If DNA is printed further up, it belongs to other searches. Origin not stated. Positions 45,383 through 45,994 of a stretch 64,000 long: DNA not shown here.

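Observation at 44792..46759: Standalone Cas4-like nuclease next to a GIY-YIG nuclease with a novel N-terminal domain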

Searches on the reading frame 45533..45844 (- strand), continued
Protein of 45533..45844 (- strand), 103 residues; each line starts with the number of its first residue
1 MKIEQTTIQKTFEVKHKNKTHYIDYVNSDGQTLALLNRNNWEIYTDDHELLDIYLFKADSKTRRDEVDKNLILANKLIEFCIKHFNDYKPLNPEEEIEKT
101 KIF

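Call 85: fold_search(model_id=the predicted structure, library=viral)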
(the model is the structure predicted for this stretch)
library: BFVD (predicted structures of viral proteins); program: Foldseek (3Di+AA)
matches with E <= 10: 1099; with E <= 0.001: 0
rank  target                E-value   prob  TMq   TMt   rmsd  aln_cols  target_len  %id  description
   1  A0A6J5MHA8            1.2e-01  0.28  0.24  0.18  15.8       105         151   10  Essential recombination function protein [uncultured Caudovirales phage]
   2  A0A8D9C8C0            1.2e-01  0.90  0.34  0.47   6.3        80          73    9  Uncharacterized protein [uncultured marine phage]
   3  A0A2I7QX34            1.2e-01  0.30  0.29  0.22  16.7       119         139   16  (no name in the UniProt tables at hand)
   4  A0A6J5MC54            1.3e-01  0.66  0.33  0.29   5.8        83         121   13  Uncharacterized protein [uncultured Caudovirales phage]
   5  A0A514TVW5            1.3e-01  0.51  0.27  0.05  12.2        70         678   16  Uncharacterized protein [Aeromonas phage D3]
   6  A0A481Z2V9            1.3e-01  0.33  0.23  0.09  12.4        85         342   15  Uncharacterized protein [Pithovirus LCPAC101]
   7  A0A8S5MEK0            1.5e-01  0.14  0.23  0.22  17.2       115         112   14  Uncharacterized protein [Siphoviridae sp. ctYh54]
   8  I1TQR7                1.6e-01  0.60  0.28  0.10  10.8        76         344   12  (no name in the UniProt tables at hand)
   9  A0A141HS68            1.8e-01  0.21  0.28  0.30  16.3       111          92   16  (no name in the UniProt tables at hand)
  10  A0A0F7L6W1            1.8e-01  0.14  0.21  0.20  12.7       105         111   11  Uncharacterized protein [uncultured marine virus]
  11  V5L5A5                1.9e-01  0.28  0.32  0.24  24.1       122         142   12  (no name in the UniProt tables at hand)
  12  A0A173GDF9            2.0e-01  0.15  0.22  0.23  13.5       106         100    7  Uncharacterized protein [Pseudomonas phage VSW-3]
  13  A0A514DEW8            2.3e-01  0.21  0.24  0.08  18.1        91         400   11  Uncharacterized protein [Streptomyces phage Dubu]
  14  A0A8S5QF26            2.4e-01  0.15  0.24  0.19  16.2       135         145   12  Uncharacterized protein [Siphoviridae sp. ctbvd11]
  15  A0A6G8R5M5            2.6e-01  0.44  0.33  0.31  11.2       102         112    9  Uncharacterized protein [Synechococcus phage S-N03]
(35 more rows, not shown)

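Call 86: search_protein_families(library=pfam, proteins=[L028:4146-4925:-, L034:4173-4940:-, L047:2658-3431:-, L040:2680-3447:-, L041:1913-2569:+, L043:3761-4423:-, L043:1989-3464:+, L056:2411-3004:+, L048:2668-3168:-, L031:6599-6949:-], max_evalue=0.001)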
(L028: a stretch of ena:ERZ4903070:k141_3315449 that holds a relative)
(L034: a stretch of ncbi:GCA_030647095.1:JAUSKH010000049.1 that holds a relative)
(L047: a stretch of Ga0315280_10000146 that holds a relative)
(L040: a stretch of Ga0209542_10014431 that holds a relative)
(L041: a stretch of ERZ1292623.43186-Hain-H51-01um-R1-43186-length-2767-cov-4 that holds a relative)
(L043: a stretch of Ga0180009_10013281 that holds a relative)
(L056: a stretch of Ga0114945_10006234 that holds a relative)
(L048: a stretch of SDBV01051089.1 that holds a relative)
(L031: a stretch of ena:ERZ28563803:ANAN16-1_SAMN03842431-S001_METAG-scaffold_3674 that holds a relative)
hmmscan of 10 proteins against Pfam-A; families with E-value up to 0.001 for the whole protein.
L028:4146-4925:- (259 aa): 2 families
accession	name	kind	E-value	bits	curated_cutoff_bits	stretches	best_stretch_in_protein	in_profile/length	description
PF06044.18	DpnI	-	1.9e-66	223.7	26.7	1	6-181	5-181/183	Dam-replacing family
PF17726.7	DpnI_C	-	3.3e-29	101.3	23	1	188-254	3-69/70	Dam-replacing HTH domain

L034:4173-4940:- (255 aa): 2 families
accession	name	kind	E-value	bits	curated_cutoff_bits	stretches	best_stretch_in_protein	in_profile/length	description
PF06044.18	DpnI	-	3.4e-69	232.6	26.7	1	1-181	1-182/183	Dam-replacing family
PF17726.7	DpnI_C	-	2.4e-29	101.7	23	1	186-252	2-68/70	Dam-replacing HTH domain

L047:2658-3431:- (257 aa): 2 families
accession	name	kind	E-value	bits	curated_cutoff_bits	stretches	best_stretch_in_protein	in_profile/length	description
PF06044.18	DpnI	-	9.1e-64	214.9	26.7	1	5-182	4-182/183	Dam-replacing family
PF17726.7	DpnI_C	-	1.6e-28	99.1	23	1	187-253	2-68/70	Dam-replacing HTH domain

L040:2680-3447:- (255 aa): 2 families
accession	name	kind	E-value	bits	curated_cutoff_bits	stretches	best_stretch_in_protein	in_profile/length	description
PF06044.18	DpnI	-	5.8e-62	209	26.7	1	6-181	5-181/183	Dam-replacing family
PF17726.7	DpnI_C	-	5e-27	94.3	23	1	188-254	3-70/70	Dam-replacing HTH domain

L041:1913-2569:+ (218 aa): 1 family
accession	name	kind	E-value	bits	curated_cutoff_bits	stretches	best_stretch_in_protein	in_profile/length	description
PF01939.22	NucS_C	-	1.5e-15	57.7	24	1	13-117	2-104/124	Endonuclease NucS C-terminal domain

L043:3761-4423:- (220 aa): 2 families
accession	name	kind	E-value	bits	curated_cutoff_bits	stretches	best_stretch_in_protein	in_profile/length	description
PF22175.2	Ogg-HhH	-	4.7e-06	26.7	27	1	33-157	48-172/173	8-oxoguanine DNA glycosylase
PF20582.4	UPF0758_N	-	0.00046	20.6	27.1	0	183-204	1-22/77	UPF0758 N-terminal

L043:1989-3464:+ (491 aa): 1 family
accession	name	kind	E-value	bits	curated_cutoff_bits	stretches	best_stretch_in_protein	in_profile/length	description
PF04055.27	Radical_SAM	-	2.7e-13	50.9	29.5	1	168-285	4-119/166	Radical SAM superfamily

L056:2411-3004:+ (197 aa): 0 families

L048:2668-3168:- (166 aa): 1 family
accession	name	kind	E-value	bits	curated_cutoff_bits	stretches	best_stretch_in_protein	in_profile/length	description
PF09195.17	Endonuc-BglII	-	3.6e-34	118.3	26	1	11-165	2-163/163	Restriction endonuclease BglII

L031:6599-6949:- (116 aa): 0 families
